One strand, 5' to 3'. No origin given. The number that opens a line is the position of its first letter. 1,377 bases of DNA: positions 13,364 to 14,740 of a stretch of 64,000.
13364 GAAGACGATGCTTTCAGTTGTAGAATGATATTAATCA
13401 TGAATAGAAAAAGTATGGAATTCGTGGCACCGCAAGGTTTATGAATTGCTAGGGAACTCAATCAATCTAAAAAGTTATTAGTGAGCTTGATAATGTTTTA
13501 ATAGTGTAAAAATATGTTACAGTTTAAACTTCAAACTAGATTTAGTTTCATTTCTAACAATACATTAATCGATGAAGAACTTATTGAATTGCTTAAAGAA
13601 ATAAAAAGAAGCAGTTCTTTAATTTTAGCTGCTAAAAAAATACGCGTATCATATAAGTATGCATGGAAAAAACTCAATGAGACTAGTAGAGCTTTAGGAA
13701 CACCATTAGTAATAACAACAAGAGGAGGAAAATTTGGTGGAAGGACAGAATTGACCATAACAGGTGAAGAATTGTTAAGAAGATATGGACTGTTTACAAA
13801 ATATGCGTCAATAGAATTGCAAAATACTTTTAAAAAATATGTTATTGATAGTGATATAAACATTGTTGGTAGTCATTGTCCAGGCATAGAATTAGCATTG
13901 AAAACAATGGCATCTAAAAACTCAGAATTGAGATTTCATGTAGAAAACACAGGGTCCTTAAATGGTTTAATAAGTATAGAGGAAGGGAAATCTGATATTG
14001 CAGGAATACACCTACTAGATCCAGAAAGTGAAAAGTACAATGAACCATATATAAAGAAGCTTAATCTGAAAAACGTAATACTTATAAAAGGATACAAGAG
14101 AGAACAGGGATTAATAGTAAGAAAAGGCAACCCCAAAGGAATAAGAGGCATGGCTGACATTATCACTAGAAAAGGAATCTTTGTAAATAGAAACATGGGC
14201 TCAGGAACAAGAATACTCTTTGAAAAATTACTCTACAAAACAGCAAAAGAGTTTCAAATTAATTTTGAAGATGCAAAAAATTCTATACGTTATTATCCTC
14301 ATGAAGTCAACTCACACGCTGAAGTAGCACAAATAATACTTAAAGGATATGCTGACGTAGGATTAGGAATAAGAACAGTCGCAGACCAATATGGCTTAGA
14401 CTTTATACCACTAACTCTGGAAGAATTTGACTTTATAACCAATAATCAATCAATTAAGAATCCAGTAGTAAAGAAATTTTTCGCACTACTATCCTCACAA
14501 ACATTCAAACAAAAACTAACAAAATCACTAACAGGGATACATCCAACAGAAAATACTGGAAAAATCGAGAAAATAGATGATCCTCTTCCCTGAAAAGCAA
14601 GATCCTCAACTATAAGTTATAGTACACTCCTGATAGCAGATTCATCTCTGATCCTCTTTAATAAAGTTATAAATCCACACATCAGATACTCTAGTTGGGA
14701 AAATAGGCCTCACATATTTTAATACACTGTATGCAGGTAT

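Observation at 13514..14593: ModE-like regulator fused to a PBP-like domain shared with the MoeA fusion at 61725-63701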

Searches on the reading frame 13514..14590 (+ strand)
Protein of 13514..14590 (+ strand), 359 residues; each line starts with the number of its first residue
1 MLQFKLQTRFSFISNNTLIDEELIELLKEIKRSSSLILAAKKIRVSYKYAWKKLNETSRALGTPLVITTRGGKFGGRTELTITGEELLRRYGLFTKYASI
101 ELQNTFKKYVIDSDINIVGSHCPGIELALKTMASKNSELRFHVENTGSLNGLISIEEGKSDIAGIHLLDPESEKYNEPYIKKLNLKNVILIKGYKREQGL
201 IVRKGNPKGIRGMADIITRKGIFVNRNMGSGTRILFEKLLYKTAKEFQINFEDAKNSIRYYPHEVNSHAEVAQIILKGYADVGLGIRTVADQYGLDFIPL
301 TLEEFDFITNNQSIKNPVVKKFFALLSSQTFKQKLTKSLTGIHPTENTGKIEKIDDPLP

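Call 4: search_protein_families(library=pfam, proteins=[window:13514-14590:+], max_evalue=0.01)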
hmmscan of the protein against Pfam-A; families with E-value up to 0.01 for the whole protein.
window:13514-14590:+ (359 aa): 2 families
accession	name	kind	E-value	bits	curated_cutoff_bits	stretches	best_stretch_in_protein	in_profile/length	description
PF12727.12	PBP_like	-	1.4e-58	197.7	27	1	132-326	4-192/193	PBP superfamily domain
PF00126.33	HTH_1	-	0.00087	19.6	26.6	1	23-84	3-59/60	Bacterial regulatory helix-turn-helix protein, lysR family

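Call 5: search_protein_families(library=ncbifam, proteins=[window:13514-14590:+], max_evalue=0.01)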
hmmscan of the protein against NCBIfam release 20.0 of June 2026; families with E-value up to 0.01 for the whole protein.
window:13514-14590:+ (359 aa): 5 families
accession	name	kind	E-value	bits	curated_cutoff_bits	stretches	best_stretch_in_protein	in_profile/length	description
NF011068.0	PRK14498.1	equivalog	4.1e-70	236.6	534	1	105-351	409-643/647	molybdopterin biosynthesis protein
TIGR00637.1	ModE_repress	subfamily_domain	9.3e-20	70.5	98.5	1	19-105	2-88/100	ModE molybdate transport repressor domain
NF007957.0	PRK10676.1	equivalog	5.6e-12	45.3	369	1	18-96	16-94/263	molybdenum-dependent transcriptional regulator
TIGR02136.1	ptsS_2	subfamily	3.7e-05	23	206.6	0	108-176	34-106/295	phosphate ABC transporter substrate-binding protein PstS family protein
NF045990.1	TransRegCbbRRhodb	equivalog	0.00077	18.6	450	0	221-246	195-220/304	LysR family regulator CbbR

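Call 8: find_encoding_contigs(protein=window:13514-14590:+, flank=6000, max_places=6)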
Protein window:13514-14590:+ (359 aa): no gene with exactly this product is on record in the collection.

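Call 10: find_homologous_proteins(query=window:13514-14590:+, max_evalue=0.00001)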
Query window:13514-14590:+ (359 aa): 1990 proteins with E <= 0.00001 among 6948 candidates; the best 120 are listed.
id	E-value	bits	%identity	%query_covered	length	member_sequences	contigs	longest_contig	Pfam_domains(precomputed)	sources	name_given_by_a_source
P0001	2.0e-231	785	100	100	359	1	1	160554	PF12727.13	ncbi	ncbi:MAG: substrate-binding domain-containing protein [Thermoprotei archaeon]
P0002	2.2e-195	666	84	99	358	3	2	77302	PF12727.13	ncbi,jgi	ncbi:MAG: substrate-binding domain-containing protein [Thermoprotei archaeon]|jgi:molybdate transpor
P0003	3.8e-172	590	75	99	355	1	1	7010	PF00126.34,PF12727.13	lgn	-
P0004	3.4e-170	583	75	98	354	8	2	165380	PF12727.13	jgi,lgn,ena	-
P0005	1.6e-145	502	66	99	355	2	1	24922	PF00126.34,PF12727.13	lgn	-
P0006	1.8e-143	496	65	99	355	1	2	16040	PF00126.34,PF12727.13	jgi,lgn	-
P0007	5.0e-137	474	62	99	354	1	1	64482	PF12727.13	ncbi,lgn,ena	-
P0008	1.7e-73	266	39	92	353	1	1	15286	PF00126.34,PF13531.12,PF12727.13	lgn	-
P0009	3.4e-67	245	40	94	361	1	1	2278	PF13531.12,PF12727.13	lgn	-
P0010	1.4e-66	243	39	94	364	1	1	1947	PF00126.34,PF13531.12,PF12727.13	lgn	-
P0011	2.4e-66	242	40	93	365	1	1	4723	PF13531.12,PF12727.13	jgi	-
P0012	6.3e-66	241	39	93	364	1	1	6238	PF00126.34,PF13531.12,PF12727.13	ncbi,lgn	-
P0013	3.1e-65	238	41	91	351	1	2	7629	PF13531.12,PF12727.13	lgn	-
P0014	8.5e-65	237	37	94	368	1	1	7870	PF00126.34,PF13531.12,PF12727.13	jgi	jgi:molybdate transport repressor ModE-like protein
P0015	1.4e-64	236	40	93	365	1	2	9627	PF00126.34,PF13531.12,PF12727.13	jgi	jgi:molybdate transport repressor ModE-like protein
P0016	2.8e-64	235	37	94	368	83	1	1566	PF00126.34,PF13531.12,PF12727.13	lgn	-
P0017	2.5e-62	229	46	69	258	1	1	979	PF12727.13,PF12849.13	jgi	jgi:putative molybdopterin biosynthesis protein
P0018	3.0e-62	229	37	94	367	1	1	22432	PF00126.34,PF13531.12,PF12727.13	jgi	jgi:molybdate transport repressor ModE-like protein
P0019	6.3e-62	228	36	95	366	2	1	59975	PF00126.34,PF13531.12,PF12727.13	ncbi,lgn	-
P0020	8.8e-62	227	36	96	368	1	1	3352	PF00126.34,PF13531.12,PF12727.13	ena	-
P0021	9.1e-62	227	36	96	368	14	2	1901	PF00126.34,PF13531.12,PF12727.13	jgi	-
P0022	1.8e-61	226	38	93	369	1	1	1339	PF13531.12,PF12727.13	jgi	-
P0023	2.1e-61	226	36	94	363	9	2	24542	PF00126.34,PF13531.12,PF12727.13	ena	-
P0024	3.2e-61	225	38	93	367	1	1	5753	PF13531.12,PF12727.13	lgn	-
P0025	3.6e-61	225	37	91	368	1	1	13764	PF00126.34,PF13531.12,PF12727.13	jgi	jgi:molybdate transport repressor ModE-like protein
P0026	3.9e-61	225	35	94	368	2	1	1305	PF00126.34,PF13531.12,PF12727.13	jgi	jgi:molybdate transport repressor ModE-like protein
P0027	4.4e-61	225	36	95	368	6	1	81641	PF00126.34,PF13531.12,PF12727.13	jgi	jgi:molybdate transport repressor ModE-like protein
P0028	5.9e-61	224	36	94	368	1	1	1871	PF00126.34,PF13531.12,PF12727.13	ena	-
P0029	6.2e-61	224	36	96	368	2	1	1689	PF00126.34,PF13531.12,PF12727.13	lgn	-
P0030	8.2e-61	224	47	67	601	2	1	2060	PF13531.12,PF03454.21,PF12727.13,PF00994.30,PF03453.23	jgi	jgi:putative molybdopterin biosynthesis protein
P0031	2.7e-60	222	36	96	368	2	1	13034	PF00126.34,PF13531.12,PF12727.13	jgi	jgi:molybdate transport repressor ModE-like protein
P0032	2.7e-60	222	36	96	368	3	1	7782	PF00126.34,PF13531.12,PF12727.13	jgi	jgi:molybdate transport repressor ModE-like protein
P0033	3.7e-60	222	36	96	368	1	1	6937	PF00126.34,PF13531.12,PF12727.13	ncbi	-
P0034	4.3e-60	221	37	91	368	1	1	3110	PF00126.34,PF13531.12,PF12727.13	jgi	jgi:molybdate transport repressor ModE-like protein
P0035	9.3e-60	220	35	94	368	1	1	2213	PF00126.34,PF13531.12,PF12727.13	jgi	jgi:molybdate transport repressor ModE-like protein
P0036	1.8e-59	219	44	71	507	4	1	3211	PF13531.12,PF03454.21,PF12727.13,PF00994.30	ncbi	ncbi:MAG: molybdopterin biosynthesis protein, partial [Archaeoglobaceae archaeon]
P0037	3.1e-59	219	38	94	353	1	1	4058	PF00126.34,PF12727.13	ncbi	-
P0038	3.2e-59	219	46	65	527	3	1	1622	PF13531.12,PF03454.21,PF12727.13,PF00994.30,PF03453.23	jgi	-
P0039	6.8e-59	218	49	58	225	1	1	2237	PF13531.12,PF12727.13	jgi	-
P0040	7.9e-59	217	36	94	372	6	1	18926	PF00126.34,PF13531.12,PF12727.13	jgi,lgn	jgi:molybdate transport repressor ModE-like protein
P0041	1.1e-58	217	44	67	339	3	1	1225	PF13531.12,PF03454.21,PF12727.13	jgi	jgi:putative molybdopterin biosynthesis protein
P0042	2.4e-58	216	38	93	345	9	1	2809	PF12727.13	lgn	-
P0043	5.8e-58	215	45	68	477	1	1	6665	PF13531.12,PF03454.21,PF12727.13,PF00994.30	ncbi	ncbi:MAG: molybdopterin biosynthesis protein, partial [Candidatus Hecatellales archaeon]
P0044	9.5e-58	214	37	97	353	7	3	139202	PF12727.13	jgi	-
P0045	5.8e-57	211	44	71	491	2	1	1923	PF03454.21,PF12727.13,PF00994.30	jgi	-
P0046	1.1e-56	210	47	67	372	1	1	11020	PF03454.21,PF12727.13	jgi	-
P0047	2.4e-56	209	44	68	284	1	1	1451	PF13531.12,PF03454.21,PF12727.13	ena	-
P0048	4.8e-56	208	42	69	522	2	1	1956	PF13531.12,PF03454.21,PF12727.13,PF00994.30,PF12974.13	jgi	jgi:putative molybdopterin biosynthesis protein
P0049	1.5e-55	207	49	58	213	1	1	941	PF13531.12,PF12727.13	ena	-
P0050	3.4e-55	205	46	67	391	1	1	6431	PF13531.12,PF03454.21,PF12727.13,PF00994.30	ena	-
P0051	4.7e-55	205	36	93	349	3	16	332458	PF00126.34,PF13531.12,PF12727.13,PF12974.13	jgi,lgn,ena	jgi:molybdate transport repressor ModE-like protein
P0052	1.1e-54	204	34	86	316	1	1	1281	PF13531.12,PF12727.13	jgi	-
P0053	1.2e-54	204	37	93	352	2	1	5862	PF13531.12,PF12727.13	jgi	jgi:molybdate transport repressor ModE-like protein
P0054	1.2e-54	204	41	67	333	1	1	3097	PF13531.12,PF03454.21,PF12727.13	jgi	-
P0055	1.7e-54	203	45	69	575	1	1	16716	PF13531.12,PF03454.21,PF12727.13,PF00994.30,PF03453.23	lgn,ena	-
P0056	7.5e-54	201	42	67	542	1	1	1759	PF13531.12,PF03454.21,PF12727.13,PF00994.30,PF03453.23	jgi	-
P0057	1.1e-53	200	43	70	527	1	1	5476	PF03454.21,PF12727.13,PF00994.30,PF03453.23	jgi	jgi:putative molybdopterin biosynthesis protein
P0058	1.1e-53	200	47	63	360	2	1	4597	PF03454.21,PF12727.13,PF00994.30,PF12974.13,PF12849.13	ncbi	ncbi:MAG: substrate-binding domain-containing protein, partial [Candidatus Methanomethyliaceae archa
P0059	3.5e-53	199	43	67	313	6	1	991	PF13531.12,PF03454.21,PF12727.13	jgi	jgi:putative molybdopterin biosynthesis protein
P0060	4.6e-53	198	43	67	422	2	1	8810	PF13531.12,PF03454.21,PF12727.13,PF00994.30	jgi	jgi:putative molybdopterin biosynthesis protein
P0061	1.2e-52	197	46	67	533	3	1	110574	PF13531.12,PF03454.21,PF12727.13,PF00994.30,PF03453.23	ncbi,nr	ncbi:MAG: molybdopterin biosynthesis protein, partial [Archaeoglobales archaeon]|nr:molybdopterin bi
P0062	8.7e-52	194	47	64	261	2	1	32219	PF13531.12,PF03454.21,PF12727.13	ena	-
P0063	1.6e-51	193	41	72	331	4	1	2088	PF13531.12,PF03454.21,PF12727.13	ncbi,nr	ncbi:MAG: substrate-binding domain-containing protein, partial [Candidatus Bathyarchaeota archaeon]|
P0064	2.8e-51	193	42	66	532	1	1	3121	PF03454.21,PF12727.13,PF00994.30,PF03453.23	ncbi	ncbi:MAG: molybdopterin biosynthesis protein, partial [Candidatus Korarchaeota archaeon NZ13-K]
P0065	3.1e-51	192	41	69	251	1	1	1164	PF13531.12,PF12727.13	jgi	jgi:putative molybdopterin biosynthesis protein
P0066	5.3e-51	192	41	67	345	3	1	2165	PF13531.12,PF03454.21,PF12727.13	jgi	jgi:putative molybdopterin biosynthesis protein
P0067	5.7e-51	192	36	86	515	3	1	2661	PF13531.12,PF03454.21,PF12727.13,PF00994.30,PF03453.23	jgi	jgi:putative molybdopterin biosynthesis protein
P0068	1.2e-50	190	39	87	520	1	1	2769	PF13531.12,PF03454.21,PF12727.13,PF00994.30,PF03453.23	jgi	jgi:putative molybdopterin biosynthesis protein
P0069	2.0e-50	190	40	67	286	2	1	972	PF13531.12,PF03454.21,PF12727.13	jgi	jgi:putative molybdopterin biosynthesis protein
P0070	2.9e-50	189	35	95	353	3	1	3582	PF00126.34,PF12727.13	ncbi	-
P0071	4.3e-50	189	48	62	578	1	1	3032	PF13531.12,PF03454.21,PF12727.13,PF00994.30,PF03453.23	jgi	jgi:putative molybdopterin biosynthesis protein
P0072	3.9e-49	185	40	69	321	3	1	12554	PF13531.12,PF03454.21,PF12727.13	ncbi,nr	ncbi:molybdopterin biosynthesis protein, partial [Candidatus Bathyarchaeota archaeon]|nr:molybdopter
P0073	6.0e-49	185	41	66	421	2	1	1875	PF13531.12,PF03454.21,PF12727.13,PF00994.30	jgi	jgi:putative molybdopterin biosynthesis protein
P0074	1.1e-48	184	40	69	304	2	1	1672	PF13531.12,PF03454.21,PF12727.13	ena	-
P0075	1.4e-48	184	47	62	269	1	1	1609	PF13531.12,PF03454.21,PF12727.13,PF03466.26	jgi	jgi:putative molybdopterin biosynthesis protein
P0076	6.5e-48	181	46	62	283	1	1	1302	PF13531.12,PF03454.21,PF12727.13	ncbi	-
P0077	1.0e-47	181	41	67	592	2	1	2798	PF13531.12,PF03454.21,PF12727.13,PF00994.30,PF03453.23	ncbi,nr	ncbi:Molybdopterin molybdenumtransferase [archaeon HR06]|nr:Molybdopterin molybdenumtransferase [arc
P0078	1.2e-47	181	39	69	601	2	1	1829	PF13531.12,PF03454.21,PF12727.13,PF00994.30,PF03453.23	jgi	jgi:putative molybdopterin biosynthesis protein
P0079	2.4e-47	180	45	58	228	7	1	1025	PF13531.12,PF12727.13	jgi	jgi:putative molybdopterin biosynthesis protein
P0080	6.7e-47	178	45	62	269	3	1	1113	PF13531.12,PF03454.21,PF12727.13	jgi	jgi:putative molybdopterin biosynthesis protein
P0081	8.7e-47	178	40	69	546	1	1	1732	PF13531.12,PF03454.21,PF12727.13,PF00994.30,PF03453.23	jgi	jgi:putative molybdopterin biosynthesis protein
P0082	2.6e-46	176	39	67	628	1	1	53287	PF03454.21,PF12727.13,PF00994.30,PF03453.23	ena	-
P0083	2.8e-46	176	39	67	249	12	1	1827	PF13531.12,PF12727.13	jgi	-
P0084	7.3e-46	175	33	99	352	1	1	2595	PF00126.34,PF12727.13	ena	-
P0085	1.5e-44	170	34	93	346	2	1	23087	PF00126.34,PF12727.13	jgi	-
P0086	2.5e-44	170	42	60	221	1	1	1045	PF12727.13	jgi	-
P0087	5.1e-44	169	44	62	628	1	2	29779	PF13531.12,PF03454.21,PF12727.13,PF00994.30,PF03453.23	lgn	-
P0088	4.8e-43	165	46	46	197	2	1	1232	PF13531.12,PF12727.13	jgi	jgi:putative molybdopterin biosynthesis protein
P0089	8.4e-43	165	36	80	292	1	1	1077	PF13531.12,PF12727.13,PF12974.13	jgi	jgi:putative molybdopterin biosynthesis protein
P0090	9.8e-43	164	37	94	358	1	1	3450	PF12727.13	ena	-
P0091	1.1e-42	164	36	87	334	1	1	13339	PF00126.34,PF12727.13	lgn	-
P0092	1.4e-42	164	40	65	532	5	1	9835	PF13531.12,PF03454.21,PF12727.13,PF00994.30,PF03453.23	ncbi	ncbi:MAG: molybdopterin biosynthesis protein, partial [Candidatus Hecatellales archaeon]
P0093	2.9e-42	163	43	57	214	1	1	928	PF12727.13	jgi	jgi:putative molybdopterin biosynthesis protein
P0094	6.6e-42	162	34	84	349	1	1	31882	PF00126.34,PF12727.13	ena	-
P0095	1.1e-40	158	45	59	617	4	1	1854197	PF03454.21,PF12727.13,PF00994.30,PF03453.23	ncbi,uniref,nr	ncbi:molybdopterin biosynthesis protein [Methanotorris igneus]|uniref:Molybdenum cofactor synthesis 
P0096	2.0e-40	157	38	70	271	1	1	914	PF13531.12,PF04069.18,PF12727.13,PF12974.13,PF03466.26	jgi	jgi:putative molybdopterin biosynthesis protein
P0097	1.4e-39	154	44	59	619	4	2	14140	PF03454.21,PF12727.13,PF00994.30,PF03453.23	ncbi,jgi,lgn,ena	-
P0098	1.6e-39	154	40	50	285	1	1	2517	PF13531.12,PF03454.21,PF12727.13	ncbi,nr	ncbi:MAG: molybdopterin biosynthesis protein, partial [Thermoproteus sp.]|nr:molybdopterin biosynthe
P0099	3.7e-39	153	41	67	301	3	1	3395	PF12728.14,PF12727.13,PF12974.13,PF12849.13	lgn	-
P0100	5.0e-39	152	37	72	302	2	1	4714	PF03454.21,PF12727.13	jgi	-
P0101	7.9e-39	152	37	67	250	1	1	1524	PF13531.12,PF12727.13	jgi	jgi:putative molybdopterin biosynthesis protein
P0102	8.7e-39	151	41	57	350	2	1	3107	PF13531.12,PF03454.21,PF12727.13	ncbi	ncbi:MAG: substrate-binding domain-containing protein, partial [Candidatus Methanomethylicia archaeo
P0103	9.4e-39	151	38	67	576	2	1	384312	PF03454.21,PF12727.13,PF00994.30,PF03453.23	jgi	jgi:putative molybdopterin biosynthesis protein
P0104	1.3e-38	151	42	68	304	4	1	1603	PF12728.14,PF12727.13,PF12974.13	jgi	jgi:putative molybdopterin biosynthesis protein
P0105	2.9e-38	150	39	68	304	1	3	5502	PF12728.14,PF12727.13,PF12974.13,PF12849.13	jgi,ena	jgi:putative molybdopterin biosynthesis protein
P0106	3.3e-38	150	37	71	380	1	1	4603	PF13531.12,PF13412.13,PF12727.13,PF14502.13,PF12974.13,PF00392.28,PF12849.13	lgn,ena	-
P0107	3.4e-38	149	37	68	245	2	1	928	PF12727.13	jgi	-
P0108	4.5e-38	149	39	66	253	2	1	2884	PF12727.13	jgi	jgi:putative molybdopterin biosynthesis protein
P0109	4.5e-38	149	40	66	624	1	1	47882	PF03454.21,PF12727.13,PF00994.30,PF03453.23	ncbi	-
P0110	5.7e-38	149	41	61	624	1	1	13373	PF03454.21,PF12727.13,PF00994.30,PF03453.23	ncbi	-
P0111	6.7e-38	149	42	61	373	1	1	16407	PF03454.21,PF12727.13,PF00994.30,PF12974.13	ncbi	ncbi:MAG: substrate-binding domain-containing protein, partial [Candidatus Hodarchaeota archaeon]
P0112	7.3e-38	148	39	68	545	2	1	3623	PF03454.21,PF12727.13,PF00994.30,PF12974.13,PF03453.23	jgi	jgi:molybdenum cofactor synthesis domain-containing protein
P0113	8.2e-38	148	42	67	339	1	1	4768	PF03454.21,PF12727.13,PF12974.13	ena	-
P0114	9.8e-38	148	39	66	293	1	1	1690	PF03454.21,PF12727.13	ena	-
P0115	1.2e-37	148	40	70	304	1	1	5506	PF12728.14,PF12727.13,PF12974.13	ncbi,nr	ncbi:MAG TPA: substrate-binding domain-containing protein [Acidobacteriota bacterium]|nr:substrate-b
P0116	1.3e-37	148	41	68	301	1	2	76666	PF12728.14,PF12727.13,PF12974.13,PF12849.13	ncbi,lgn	-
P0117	2.1e-37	147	37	64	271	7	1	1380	PF12727.13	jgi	jgi:putative molybdopterin biosynthesis protein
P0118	2.1e-37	147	39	64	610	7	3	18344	PF03454.21,PF12727.13,PF00994.30,PF03453.23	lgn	-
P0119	2.1e-37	147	39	63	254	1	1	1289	PF12727.13,PF12974.13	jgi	jgi:putative molybdopterin biosynthesis protein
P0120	2.2e-37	147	41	68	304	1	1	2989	PF12728.14,PF12727.13,PF12974.13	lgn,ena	-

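Call 30: find_encoding_contigs(protein=P0002, flank=5000, max_places=3)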
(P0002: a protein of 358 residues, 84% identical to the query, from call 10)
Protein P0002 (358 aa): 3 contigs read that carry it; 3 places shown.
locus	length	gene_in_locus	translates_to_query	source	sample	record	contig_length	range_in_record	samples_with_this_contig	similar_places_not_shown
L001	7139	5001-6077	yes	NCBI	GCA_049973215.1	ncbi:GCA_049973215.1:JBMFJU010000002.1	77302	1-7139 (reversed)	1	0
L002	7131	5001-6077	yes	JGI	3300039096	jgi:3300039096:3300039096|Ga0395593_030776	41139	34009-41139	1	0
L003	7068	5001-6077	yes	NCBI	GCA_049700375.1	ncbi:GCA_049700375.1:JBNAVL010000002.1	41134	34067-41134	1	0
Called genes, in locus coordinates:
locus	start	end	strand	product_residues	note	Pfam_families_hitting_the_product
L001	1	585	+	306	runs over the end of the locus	PF00294:PfkB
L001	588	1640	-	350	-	PF02463:SMC_N (faint), PF00005:ABC_tran, PF13304:AAA_21 (faint), PF03459:TOBE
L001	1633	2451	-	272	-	PF00528:BPD_transp_1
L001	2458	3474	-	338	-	PF01547:SBP_bac_1, PF13531:SBP_bac_11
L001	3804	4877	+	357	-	PF01637:ATPase_2, PF13173:AAA_14 (faint), PF13401:AAA_22, PF21100:WHD_MCM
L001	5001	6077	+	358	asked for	PF12727:PBP_like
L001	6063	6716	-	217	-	PF12822:ECF_trnsprt (weak)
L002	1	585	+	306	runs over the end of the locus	PF00294:PfkB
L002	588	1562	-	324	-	PF00005:ABC_tran, PF02463:SMC_N (faint), PF13304:AAA_21 (faint), PF03459:TOBE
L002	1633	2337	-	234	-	PF00528:BPD_transp_1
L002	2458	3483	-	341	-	PF01547:SBP_bac_1, PF13531:SBP_bac_11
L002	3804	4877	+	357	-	PF01637:ATPase_2, PF13173:AAA_14 (faint), PF13401:AAA_22, PF21100:WHD_MCM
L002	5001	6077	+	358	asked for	PF12727:PBP_like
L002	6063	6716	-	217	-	PF12822:ECF_trnsprt (weak)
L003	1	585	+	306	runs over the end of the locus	PF00294:PfkB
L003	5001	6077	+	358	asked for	PF12727:PBP_like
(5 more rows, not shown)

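Call 31: find_encoding_contigs(protein=P0004, flank=5000, max_places=3)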
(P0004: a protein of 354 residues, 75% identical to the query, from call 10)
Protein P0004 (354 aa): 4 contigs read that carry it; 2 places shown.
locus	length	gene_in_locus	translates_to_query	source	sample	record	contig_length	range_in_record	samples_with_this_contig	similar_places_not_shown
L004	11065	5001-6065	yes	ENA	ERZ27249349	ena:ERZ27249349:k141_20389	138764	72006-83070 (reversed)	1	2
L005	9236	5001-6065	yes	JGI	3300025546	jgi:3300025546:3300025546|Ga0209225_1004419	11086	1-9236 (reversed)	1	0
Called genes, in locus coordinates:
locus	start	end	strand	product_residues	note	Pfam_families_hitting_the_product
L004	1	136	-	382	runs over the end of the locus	PF04055:Radical_SAM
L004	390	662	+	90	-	-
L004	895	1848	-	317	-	PF00155:Aminotran_1_2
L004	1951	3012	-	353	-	PF02463:SMC_N (faint), PF00005:ABC_tran, PF13304:AAA_21 (faint), PF03459:TOBE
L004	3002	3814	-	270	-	PF00528:BPD_transp_1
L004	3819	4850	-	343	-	PF01547:SBP_bac_1, PF13531:SBP_bac_11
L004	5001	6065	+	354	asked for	PF12727:PBP_like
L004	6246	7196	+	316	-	PF00005:ABC_tran, PF13304:AAA_21 (faint)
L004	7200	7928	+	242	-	PF01061:ABC2_membrane, PF12698:ABC2_membrane_3 (weak)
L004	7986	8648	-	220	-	PF12822:ECF_trnsprt (weak)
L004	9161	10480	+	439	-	PF13433:Peripla_BP_5, PF13458:Peripla_BP_6, PF01094:ANF_receptor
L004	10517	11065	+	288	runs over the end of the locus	PF02653:BPD_transp_2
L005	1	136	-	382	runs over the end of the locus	PF04055:Radical_SAM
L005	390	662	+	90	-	-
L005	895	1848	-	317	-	PF00155:Aminotran_1_2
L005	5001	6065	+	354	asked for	PF12727:PBP_like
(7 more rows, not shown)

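Call 32: find_encoding_contigs(protein=P0007, flank=5000, max_places=3)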
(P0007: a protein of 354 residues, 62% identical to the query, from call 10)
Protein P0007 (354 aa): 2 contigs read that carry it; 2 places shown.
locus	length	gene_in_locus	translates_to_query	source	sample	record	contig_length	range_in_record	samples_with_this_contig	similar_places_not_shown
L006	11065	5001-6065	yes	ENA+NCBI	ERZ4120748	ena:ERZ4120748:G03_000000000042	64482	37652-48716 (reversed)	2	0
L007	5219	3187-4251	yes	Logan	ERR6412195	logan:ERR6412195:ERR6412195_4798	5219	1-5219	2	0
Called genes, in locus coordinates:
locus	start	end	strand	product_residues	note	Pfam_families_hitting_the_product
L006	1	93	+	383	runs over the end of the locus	PF00108:Thiolase_N (faint), PF08545:ACP_syn_III (faint), PF02803:Thiolase_C (weak), PF22691:Thiolase_C_1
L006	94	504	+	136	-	PF12172:zf-ChsH2 (weak), PF01796:OB_ChsH2_C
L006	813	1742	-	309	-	PF00155:Aminotran_1_2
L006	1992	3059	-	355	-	PF02463:SMC_N (faint), PF00005:ABC_tran, PF13304:AAA_21 (faint), PF03459:TOBE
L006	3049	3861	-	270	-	PF00528:BPD_transp_1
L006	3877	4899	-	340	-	PF01547:SBP_bac_1 (weak), PF13531:SBP_bac_11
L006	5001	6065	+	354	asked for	PF12727:PBP_like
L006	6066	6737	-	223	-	-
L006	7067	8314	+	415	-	PF13433:Peripla_BP_5, PF13458:Peripla_BP_6, PF01094:ANF_receptor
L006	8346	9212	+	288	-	PF02653:BPD_transp_2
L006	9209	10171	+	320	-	PF02653:BPD_transp_2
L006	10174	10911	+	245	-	PF00005:ABC_tran, PF12399:BCA_ABC_TP_C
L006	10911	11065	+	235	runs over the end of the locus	PF00005:ABC_tran, PF02463:SMC_N (faint), PF13304:AAA_21 (faint)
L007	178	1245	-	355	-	PF02463:SMC_N (faint), PF00005:ABC_tran, PF13304:AAA_21 (faint), PF03459:TOBE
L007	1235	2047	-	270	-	PF00528:BPD_transp_1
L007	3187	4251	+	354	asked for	PF12727:PBP_like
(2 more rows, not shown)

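Call 33: find_encoding_contigs(protein=P0005, flank=5000, max_places=2)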
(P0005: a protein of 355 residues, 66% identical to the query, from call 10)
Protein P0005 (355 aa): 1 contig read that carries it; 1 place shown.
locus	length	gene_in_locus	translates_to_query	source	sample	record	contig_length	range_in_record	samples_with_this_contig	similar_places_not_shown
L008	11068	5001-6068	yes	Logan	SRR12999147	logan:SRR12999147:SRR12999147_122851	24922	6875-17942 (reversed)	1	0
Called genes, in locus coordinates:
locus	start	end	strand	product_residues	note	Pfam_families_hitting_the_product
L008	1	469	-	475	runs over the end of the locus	PF02386:TrkH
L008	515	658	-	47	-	-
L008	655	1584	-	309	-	PF00155:Aminotran_1_2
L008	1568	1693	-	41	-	-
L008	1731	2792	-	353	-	PF02463:SMC_N (faint), PF13476:AAA_23 (faint), PF00005:ABC_tran, PF13304:AAA_21 (faint), PF03459:TOBE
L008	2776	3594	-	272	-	PF00528:BPD_transp_1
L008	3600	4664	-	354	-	PF01547:SBP_bac_1, PF13531:SBP_bac_11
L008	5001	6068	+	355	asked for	PF00126:HTH_1 (faint), PF12727:PBP_like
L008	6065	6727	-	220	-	-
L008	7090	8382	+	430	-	PF13433:Peripla_BP_5, PF13458:Peripla_BP_6, PF01094:ANF_receptor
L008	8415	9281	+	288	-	PF02653:BPD_transp_2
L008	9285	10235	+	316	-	PF02653:BPD_transp_2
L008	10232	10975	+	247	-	PF00005:ABC_tran, PF12399:BCA_ABC_TP_C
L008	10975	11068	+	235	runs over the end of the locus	PF00005:ABC_tran, PF13304:AAA_21 (faint)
